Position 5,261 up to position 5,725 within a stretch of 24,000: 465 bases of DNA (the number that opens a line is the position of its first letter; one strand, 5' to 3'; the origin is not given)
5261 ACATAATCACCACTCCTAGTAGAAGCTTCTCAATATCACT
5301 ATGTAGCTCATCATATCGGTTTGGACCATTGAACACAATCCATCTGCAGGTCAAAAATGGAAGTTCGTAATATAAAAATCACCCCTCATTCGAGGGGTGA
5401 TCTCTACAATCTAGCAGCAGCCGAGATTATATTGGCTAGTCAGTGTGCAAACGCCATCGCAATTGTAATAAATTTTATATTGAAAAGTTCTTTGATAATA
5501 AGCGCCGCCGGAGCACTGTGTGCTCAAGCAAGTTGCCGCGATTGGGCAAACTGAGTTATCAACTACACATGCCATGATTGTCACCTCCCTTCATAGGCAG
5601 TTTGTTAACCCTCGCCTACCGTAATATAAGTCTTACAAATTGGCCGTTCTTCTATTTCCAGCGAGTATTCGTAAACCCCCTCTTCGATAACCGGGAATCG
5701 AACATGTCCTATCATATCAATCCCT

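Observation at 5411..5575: Unannotated 54-aa leaderless peptide with eight cysteines; pattern resembles laterosporulin-type defensin-like bacteriocins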

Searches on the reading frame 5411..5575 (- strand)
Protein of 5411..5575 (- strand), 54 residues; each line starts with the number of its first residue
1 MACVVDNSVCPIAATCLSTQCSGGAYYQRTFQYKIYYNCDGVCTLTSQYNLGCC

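Call 3: search_solved_structures(query=window:5414-5575:-, max_evalue=10, show_alignments=3)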
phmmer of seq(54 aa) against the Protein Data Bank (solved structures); distinct sequences matched with E-value up to 10: 0.

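Call 4: search_protein_families(library=pfam, proteins=[window:5411-5575:-], max_evalue=0.1)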
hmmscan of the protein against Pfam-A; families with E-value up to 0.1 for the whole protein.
window:5411-5575:- (54 aa): 1 family
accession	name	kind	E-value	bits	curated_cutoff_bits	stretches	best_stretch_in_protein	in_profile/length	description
PF10365.15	DUF2436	-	0.0074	16.5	25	1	8-46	56-94/164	Domain of unknown function (DUF2436)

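Call 6: find_homologous_proteins(query=window:5414-5575:-, max_evalue=10)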
Query seq(54 aa) (54 aa): 1 proteins with E <= 10 among 1 candidates.
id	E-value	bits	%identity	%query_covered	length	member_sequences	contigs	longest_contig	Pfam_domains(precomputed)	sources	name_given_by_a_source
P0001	7.3e-21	91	78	100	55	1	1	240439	-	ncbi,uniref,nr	ncbi:hypothetical protein DFQ01_10610 [Paenibacillus cellulosilyticus]|uniref:Uncharacterized protei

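Call 13: find_encoding_contigs(protein=P0001, flank=10000, max_places=6)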
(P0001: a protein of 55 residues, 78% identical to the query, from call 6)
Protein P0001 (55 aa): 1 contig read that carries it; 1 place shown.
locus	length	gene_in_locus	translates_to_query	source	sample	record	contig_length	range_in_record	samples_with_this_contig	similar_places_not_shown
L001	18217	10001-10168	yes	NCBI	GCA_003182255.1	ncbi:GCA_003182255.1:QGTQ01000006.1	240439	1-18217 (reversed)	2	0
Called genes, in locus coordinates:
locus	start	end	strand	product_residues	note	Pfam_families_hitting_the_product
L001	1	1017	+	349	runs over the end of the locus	PF00586:AIRS, PF02769:AIRS_C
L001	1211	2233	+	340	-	PF00581:Rhodanese, PF26341:AAA_SelU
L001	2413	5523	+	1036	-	PF00873:ACR_tran, PF02355:SecD_SecF_C (weak)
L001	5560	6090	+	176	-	PF07638:Sigma70_ECF, PF04542:Sigma70_r2, PF08281:Sigma70_r4_2, PF04545:Sigma70_r4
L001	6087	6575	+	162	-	PF13490:zf-HC2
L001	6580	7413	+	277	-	-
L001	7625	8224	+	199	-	PF07291:MauE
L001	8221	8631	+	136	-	-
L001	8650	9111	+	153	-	PF13905:Thioredoxin_8 (faint)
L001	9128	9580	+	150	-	-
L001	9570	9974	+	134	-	-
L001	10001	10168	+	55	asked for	-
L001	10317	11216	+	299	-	PF00106:adh_short, PF08659:KR (weak), PF13561:adh_short_C2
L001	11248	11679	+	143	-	PF03928:HbpS-like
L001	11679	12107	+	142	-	PF03928:HbpS-like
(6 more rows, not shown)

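Call 19: search_protein_families(library=ncbifam, proteins=[window:5411-5575:-], max_evalue=0.1)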
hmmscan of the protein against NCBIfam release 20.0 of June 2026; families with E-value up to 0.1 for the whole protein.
window:5411-5575:- (54 aa): 0 families

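Call 26: search_protein_representatives(alignment_id=A1)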
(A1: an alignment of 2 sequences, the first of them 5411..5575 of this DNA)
Query: 2 sequences, 55 profile positions. Proteins with E-value up to 0.001 (for the whole library): 5; up to 1e-10: 2; up to 1e-30: 1. The best 5 are listed.
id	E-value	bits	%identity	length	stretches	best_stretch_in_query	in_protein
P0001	2.8e-34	133.3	-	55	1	1-55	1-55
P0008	6.1e-16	74.6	-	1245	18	9-47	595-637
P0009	6.5e-06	42.4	-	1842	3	17-45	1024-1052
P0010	7.2e-05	39.1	-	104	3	36-47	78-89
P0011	5.1e-04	36.4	-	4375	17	5-31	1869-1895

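Call 36: predict_structure(alignment_id=A1)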
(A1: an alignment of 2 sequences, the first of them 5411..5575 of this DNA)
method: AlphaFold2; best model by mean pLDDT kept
length: 54 residues; sequences in the alignment: 2
mean_pLDDT: 53.0   pTM: 0.35
mean pLDDT of the five models: 53.0, 42.6, 38.9, 36.5, 36.2
residues with pLDDT >= 90: 0; 70-90: 0; 50-70: 36; < 50: 18
segments of 3 or more residues with pLDDT < 50: 1-4, 20-28, 51-54
pLDDT, mean of each block of 10 residues (from residue 1): 50 54 46 61 59 40
secondary structure, 60 per line:
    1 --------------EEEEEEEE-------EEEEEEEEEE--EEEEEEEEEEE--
elements in order: E15-22 E30-39 E42-52

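Call 41: fold_search(model_id=the predicted structure, library=pdb)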
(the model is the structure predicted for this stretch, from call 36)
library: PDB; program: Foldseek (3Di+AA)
matches with E <= 10: 56; with E <= 0.001: 0
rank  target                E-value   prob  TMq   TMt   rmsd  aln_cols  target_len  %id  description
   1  7vgq_A                2.4e+00  0.08  0.30  0.01   2.9        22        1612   23  Cryo-EM structure of Machupo virus polymerase L in complex with matrix protein Z (released 2021-09-29)
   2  3ioc_B                3.3e+00  0.15  0.45  0.12   3.3        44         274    7  Crystal Structure of Mycobacterium Tuberculosis Pantothenate Synthetase at 2.50 Ang resolution in complex with 5'-deox (released 2009-12-01)
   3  4akd_C                3.8e+00  0.05  0.32  0.14   8.2        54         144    7  High resolution structure of Mannose Binding lectin from Champedak (CMB) (released 2013-02-27)
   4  3iub_B                4.1e+00  0.14  0.46  0.12   3.1        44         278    7  Crystal structure of pantothenate synthetase from Mycobacterium tuberculosis in complex with 5-Methoxy-N-(5-methylpyri (released 2009-10-13)
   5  1n2b_B                4.3e+00  0.13  0.46  0.12   3.1        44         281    7  Crystal Structure of a Pantothenate Synthetase from M. tuberculosis in complex with AMPCPP and pantoate, higher occupa (released 2003-04-22)
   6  3adj                  4.3e+00  0.09  0.39  0.31   4.1        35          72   14  Structure of Arabidopsis HYL1 and its molecular implications for miRNA processing (released 2010-05-26)
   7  4muh_B                4.6e+00  0.13  0.46  0.12   3.1        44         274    7  Crystal structure of pantothenate synthetase in complex with 2-(2-(5-acetamido-1,3,4-thiadiazol-2-ylsulfonylcarbamoyl) (released 2014-08-27)
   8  3cov_B                4.6e+00  0.13  0.46  0.12   3.1        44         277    7  Crystal Structure of Mycobacterium Tuberculosis Pantothenate Synthetase at 1.5 Ang resolution- apo form (released 2008-10-07)
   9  8guo_B                4.6e+00  0.05  0.33  0.24   4.3        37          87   14  Crystal structure of the nuclease domain of EsaD in complex with EsaG from Staphylococcus aureus (released 2022-11-09)
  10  8dze_A                4.9e+00  0.08  0.33  0.05   3.4        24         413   29  Cryo-EM structure of bundle-forming pilus extension ATPase from E. coli in the presence of AMP-PNP (class-1) (released 2022-10-26)
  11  3img_B                5.6e+00  0.11  0.46  0.12   3.2        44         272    7  Crystal Structure of Mycobacterium Tuberculosis Pantothenate Synthetase at 1.8 Ang resolution in a ternary complex wit (released 2009-10-13)
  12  3imc_B                5.6e+00  0.11  0.46  0.12   3.1        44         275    7  Crystal Structure of Mycobacterium Tuberculosis Pantothenate Synthetase at 1.6 Ang resolution in complex with fragment (released 2009-10-13)
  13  2a86_B                5.6e+00  0.11  0.46  0.12   3.1        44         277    7  Crystal structure of A Pantothenate synthetase complexed with AMP and beta-alanine (released 2006-02-21)
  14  7q99_D                6.0e+00  0.09  0.34  0.10   1.5        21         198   19  MHC Class I A02 Allele presenting NLSALGIFST, in complex with Mel5 TCR (released 2023-02-22)
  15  7lt3_F                6.4e+00  0.13  0.47  0.14   2.7        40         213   15  NHEJ Long-range synaptic complex (released 2021-04-14)
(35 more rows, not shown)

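Call 46: find_related_loci(query=A2, collection=genome_contigs, flank=6000)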
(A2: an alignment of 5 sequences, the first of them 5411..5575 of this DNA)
Query A2 (54 aa) in genome_contigs; peptide patterns used: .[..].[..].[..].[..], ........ (x = any residue, [..] = any of these).
163 stretches matched a pattern; 2 encode a relative of the query (tblastn E <= 1e-3); 2 distinct loci.
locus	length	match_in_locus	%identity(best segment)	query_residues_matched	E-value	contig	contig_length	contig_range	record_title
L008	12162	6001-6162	78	1-54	5e-26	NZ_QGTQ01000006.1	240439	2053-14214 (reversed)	Paenibacillus cellulosilyticus strain CECT 5696 Ga0244610_106, whole genome shotgun sequence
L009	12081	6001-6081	44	27-53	1e-5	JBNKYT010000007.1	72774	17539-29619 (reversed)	MAG: Puniceicoccaceae bacterium isolate D1D2.bin.15.orig k141_717431, whole genome shotgun sequence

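Call 94: search_protein_families(library=ncbifam, proteins=[window:5414-5575:-], max_evalue=1)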
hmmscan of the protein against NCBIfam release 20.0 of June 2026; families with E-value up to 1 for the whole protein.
seq(54 aa): 0 families

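Call 95: search_protein_families(library=pfam, proteins=[window:5414-5575:-], max_evalue=10)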
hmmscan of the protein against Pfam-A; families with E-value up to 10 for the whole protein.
seq(54 aa): 1 family
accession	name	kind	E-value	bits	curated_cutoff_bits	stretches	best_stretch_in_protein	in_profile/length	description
PF10365.15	DUF2436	-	0.0074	16.5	25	1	8-46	56-94/164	Domain of unknown function (DUF2436)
